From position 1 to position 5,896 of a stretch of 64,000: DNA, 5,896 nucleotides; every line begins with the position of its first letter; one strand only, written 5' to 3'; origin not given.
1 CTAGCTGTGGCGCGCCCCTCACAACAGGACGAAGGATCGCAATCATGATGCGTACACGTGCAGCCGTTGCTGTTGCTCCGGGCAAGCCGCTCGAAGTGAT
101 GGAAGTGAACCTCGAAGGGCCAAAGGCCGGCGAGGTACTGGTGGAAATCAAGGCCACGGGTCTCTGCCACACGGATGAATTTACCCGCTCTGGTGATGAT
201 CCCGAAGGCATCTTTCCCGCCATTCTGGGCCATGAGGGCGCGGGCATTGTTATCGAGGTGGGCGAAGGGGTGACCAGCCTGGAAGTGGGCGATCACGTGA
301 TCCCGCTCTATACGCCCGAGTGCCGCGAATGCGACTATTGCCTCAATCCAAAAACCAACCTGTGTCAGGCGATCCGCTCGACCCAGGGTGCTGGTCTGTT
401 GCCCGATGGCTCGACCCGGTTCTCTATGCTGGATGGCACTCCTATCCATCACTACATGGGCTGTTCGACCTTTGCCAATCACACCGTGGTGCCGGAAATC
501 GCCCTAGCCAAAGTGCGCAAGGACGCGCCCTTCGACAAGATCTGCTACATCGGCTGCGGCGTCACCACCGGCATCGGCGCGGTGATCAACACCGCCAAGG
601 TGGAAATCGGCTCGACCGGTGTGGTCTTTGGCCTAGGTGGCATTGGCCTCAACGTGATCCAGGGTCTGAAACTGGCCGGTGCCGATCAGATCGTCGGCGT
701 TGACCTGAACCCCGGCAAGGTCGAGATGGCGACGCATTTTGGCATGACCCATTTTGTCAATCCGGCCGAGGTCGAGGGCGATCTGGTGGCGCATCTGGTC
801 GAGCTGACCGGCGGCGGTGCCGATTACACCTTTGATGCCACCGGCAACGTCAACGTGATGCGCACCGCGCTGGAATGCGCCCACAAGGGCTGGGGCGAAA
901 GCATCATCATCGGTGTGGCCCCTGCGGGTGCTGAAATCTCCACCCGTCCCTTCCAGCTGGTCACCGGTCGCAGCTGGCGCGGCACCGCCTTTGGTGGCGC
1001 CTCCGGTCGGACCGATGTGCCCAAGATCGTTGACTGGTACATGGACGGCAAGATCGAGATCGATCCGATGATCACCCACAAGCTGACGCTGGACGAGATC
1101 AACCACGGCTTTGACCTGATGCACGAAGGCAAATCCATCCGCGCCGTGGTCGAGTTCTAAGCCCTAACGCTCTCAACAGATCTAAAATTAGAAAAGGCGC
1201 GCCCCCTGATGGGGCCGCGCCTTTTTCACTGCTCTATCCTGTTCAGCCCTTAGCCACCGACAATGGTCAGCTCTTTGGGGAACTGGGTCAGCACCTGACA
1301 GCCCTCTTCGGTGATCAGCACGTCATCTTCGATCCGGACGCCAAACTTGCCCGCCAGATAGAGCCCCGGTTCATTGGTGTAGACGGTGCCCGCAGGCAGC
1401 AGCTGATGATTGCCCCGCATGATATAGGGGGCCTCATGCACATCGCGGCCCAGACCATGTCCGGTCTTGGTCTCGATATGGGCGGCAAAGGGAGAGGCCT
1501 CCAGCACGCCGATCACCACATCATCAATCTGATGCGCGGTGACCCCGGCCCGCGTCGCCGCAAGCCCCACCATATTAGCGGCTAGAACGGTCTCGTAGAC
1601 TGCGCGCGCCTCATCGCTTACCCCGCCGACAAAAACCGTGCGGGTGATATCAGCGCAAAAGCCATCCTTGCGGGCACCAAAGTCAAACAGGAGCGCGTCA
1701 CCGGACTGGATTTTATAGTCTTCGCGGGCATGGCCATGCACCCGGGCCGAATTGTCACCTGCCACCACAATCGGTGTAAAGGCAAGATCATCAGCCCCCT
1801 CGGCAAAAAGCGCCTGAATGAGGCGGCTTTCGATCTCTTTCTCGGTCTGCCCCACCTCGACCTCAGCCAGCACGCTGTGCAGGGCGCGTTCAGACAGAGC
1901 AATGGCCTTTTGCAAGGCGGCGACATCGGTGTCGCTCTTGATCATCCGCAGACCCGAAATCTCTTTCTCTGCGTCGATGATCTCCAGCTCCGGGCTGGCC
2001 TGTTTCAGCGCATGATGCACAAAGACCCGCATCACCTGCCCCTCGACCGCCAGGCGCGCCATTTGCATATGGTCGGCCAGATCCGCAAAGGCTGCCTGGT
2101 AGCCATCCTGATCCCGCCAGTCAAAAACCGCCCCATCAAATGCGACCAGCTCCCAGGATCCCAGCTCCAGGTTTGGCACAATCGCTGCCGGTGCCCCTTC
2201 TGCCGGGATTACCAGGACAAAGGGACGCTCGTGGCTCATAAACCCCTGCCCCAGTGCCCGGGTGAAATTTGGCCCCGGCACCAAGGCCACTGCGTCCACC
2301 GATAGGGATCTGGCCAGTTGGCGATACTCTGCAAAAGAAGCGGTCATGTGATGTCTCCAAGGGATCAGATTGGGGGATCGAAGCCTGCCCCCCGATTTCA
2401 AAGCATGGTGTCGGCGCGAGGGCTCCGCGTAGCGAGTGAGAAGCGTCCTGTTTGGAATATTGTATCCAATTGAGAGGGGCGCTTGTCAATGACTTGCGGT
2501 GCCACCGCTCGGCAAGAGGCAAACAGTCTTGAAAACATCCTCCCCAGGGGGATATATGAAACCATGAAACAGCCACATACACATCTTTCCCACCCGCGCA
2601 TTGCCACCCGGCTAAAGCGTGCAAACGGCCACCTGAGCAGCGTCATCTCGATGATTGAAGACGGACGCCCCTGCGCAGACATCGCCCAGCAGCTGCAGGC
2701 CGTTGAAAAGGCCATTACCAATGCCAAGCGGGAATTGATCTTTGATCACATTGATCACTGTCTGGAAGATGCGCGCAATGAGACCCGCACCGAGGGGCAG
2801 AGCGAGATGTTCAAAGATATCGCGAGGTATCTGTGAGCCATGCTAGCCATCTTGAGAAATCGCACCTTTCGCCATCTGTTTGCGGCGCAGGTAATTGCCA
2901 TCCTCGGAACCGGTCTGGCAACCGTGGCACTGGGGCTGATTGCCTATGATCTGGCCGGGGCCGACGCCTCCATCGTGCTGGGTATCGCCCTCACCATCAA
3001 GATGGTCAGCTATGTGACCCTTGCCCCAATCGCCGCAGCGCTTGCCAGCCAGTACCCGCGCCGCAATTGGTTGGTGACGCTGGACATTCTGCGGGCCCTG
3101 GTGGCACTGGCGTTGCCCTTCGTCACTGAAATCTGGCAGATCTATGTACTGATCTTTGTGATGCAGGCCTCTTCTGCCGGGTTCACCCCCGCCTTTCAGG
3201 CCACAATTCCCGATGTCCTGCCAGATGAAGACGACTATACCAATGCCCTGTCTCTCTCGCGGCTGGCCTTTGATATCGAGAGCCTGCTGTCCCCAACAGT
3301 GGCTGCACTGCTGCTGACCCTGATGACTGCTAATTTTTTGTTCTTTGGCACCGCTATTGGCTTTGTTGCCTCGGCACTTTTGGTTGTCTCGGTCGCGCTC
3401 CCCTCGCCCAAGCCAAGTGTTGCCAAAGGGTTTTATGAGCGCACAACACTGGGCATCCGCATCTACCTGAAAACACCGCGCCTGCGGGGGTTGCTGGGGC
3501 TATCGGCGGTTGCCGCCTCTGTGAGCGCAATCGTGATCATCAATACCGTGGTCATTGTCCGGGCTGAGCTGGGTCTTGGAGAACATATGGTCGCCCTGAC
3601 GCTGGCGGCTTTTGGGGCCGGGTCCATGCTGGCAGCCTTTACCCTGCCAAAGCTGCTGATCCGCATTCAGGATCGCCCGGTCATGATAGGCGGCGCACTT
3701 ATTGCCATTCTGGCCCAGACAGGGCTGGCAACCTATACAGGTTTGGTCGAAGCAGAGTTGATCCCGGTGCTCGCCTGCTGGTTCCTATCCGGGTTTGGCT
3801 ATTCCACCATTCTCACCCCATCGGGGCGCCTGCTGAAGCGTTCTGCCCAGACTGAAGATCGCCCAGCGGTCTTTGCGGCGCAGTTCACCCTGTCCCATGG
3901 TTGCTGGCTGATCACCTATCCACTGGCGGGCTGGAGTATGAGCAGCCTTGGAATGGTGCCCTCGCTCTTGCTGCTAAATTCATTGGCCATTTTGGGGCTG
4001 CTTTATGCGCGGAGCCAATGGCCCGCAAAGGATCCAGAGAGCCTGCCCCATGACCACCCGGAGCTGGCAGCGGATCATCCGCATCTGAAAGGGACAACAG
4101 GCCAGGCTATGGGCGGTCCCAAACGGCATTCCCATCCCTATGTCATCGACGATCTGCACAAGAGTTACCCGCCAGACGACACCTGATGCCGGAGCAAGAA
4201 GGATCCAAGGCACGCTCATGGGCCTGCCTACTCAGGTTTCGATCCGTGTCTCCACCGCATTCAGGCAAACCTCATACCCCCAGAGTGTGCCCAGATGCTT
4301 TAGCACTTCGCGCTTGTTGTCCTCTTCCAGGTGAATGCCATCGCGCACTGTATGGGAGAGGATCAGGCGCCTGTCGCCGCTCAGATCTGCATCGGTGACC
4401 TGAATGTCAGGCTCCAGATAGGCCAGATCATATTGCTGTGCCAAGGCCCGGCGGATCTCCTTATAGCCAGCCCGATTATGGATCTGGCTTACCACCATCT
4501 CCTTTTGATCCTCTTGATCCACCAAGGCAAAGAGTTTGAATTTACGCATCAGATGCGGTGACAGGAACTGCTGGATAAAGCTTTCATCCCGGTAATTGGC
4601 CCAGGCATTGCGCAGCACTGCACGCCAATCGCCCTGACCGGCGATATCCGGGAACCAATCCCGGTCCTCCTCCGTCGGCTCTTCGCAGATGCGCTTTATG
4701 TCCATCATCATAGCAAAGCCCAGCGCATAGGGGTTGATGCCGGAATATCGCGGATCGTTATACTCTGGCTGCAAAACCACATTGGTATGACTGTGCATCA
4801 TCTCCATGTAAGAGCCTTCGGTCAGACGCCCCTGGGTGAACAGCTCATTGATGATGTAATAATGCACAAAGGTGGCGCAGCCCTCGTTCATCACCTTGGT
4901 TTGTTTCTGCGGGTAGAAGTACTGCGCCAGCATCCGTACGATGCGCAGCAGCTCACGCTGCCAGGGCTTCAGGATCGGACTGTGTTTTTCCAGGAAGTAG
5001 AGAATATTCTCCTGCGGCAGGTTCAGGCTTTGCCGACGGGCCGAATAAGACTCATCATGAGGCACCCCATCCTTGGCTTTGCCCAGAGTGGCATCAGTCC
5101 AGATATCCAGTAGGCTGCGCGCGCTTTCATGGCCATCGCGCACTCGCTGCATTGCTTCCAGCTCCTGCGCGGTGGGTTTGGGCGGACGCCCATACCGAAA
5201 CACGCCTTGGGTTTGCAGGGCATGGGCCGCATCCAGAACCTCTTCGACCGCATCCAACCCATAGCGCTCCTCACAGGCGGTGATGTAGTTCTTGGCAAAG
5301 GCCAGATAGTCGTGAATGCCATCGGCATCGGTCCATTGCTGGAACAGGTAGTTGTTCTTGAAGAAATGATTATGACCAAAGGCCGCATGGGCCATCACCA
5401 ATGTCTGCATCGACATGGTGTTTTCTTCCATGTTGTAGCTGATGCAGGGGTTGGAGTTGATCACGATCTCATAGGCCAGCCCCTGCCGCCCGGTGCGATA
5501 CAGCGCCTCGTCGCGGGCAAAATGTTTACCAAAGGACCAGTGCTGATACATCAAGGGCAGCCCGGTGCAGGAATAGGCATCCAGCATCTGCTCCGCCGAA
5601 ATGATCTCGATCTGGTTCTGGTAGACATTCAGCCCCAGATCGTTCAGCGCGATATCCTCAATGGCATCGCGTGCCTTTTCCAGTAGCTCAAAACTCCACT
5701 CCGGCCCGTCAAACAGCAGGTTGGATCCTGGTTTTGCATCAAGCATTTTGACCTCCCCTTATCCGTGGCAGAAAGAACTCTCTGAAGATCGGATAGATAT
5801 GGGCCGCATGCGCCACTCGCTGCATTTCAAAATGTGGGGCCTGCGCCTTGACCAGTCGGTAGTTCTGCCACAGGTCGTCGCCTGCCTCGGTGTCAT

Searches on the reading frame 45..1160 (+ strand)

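Call 35: search_protein_families(library=pfam, proteins=[window:45-1160:+], max_evalue=0.001)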
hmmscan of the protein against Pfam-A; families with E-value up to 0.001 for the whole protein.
window:45-1160:+ (371 aa): 2 families
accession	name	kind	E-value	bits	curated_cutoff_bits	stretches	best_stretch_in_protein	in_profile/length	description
PF00107.32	ADH_zinc_N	-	2.2e-26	92.7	31.8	1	199-331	1-126/129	Zinc-binding dehydrogenase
PF08240.17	ADH_N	-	1e-22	80.8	23.5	1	28-156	2-101/104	Alcohol dehydrogenase GroES-like domain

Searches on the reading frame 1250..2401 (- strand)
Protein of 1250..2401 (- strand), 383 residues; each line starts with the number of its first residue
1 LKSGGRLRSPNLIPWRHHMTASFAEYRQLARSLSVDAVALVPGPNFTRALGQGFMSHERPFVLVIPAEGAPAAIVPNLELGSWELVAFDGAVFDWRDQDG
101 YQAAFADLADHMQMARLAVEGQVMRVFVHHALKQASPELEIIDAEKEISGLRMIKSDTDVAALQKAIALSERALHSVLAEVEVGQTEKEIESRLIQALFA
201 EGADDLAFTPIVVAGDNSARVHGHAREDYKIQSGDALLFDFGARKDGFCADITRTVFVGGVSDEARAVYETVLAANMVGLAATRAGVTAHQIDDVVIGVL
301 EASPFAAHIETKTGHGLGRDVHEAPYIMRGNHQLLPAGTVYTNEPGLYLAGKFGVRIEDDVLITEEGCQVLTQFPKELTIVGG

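Call 35: search_protein_families(library=pfam, proteins=[window:1250-2401:-], max_evalue=0.001)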
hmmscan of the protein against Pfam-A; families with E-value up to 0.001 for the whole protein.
window:1250-2401:- (383 aa): 2 families
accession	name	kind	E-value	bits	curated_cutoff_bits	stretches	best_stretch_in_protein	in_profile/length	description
PF00557.29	Peptidase_M24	-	9.7e-56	189.3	23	1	162-365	2-208/208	Metallopeptidase family M24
PF01321.24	Creatinase_N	-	4.2e-11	43.9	22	1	29-154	8-128/128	Creatinase/Prolidase N-terminal domain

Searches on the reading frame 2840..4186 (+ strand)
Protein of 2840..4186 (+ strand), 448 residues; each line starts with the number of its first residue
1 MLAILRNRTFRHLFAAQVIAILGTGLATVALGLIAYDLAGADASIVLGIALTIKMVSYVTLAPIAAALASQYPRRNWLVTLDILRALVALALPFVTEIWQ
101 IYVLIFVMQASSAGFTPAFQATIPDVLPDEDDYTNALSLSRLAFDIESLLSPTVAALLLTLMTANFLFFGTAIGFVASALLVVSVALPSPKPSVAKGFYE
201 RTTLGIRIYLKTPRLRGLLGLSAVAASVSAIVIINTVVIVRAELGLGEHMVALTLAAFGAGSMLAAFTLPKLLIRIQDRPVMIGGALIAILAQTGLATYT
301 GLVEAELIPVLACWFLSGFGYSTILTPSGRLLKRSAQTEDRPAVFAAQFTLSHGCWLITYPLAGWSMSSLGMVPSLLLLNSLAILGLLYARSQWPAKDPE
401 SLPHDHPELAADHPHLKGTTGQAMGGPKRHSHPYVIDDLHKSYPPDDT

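Call 35: search_protein_families(library=pfam, proteins=[window:2840-4186:+], max_evalue=0.001)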
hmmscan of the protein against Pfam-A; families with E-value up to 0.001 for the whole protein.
window:2840-4186:+ (448 aa): 2 families
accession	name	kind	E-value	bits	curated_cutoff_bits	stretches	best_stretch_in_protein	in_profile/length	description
PF07690.21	MFS_1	-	1.3e-26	93.8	33.4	2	13-230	1-220/347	Major Facilitator Superfamily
PF05977.19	MFS_3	-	3.5e-16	59.2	27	1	2-316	4-323/524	Transmembrane secretion effector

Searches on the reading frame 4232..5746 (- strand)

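Call 35: search_protein_families(library=pfam, proteins=[window:4232-5746:-], max_evalue=0.001)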
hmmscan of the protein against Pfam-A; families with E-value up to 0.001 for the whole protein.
window:4232-5746:- (504 aa): 2 families
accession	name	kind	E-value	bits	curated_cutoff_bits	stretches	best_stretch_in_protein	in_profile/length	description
PF04293.20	SpoVR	-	1.1e-163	545.2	27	1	16-442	1-405/407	SpoVR like protein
PF24755.2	SpoVR_C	-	2.2e-22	79.2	27.6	1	446-499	1-54/55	SpoVR-like C-terminal domain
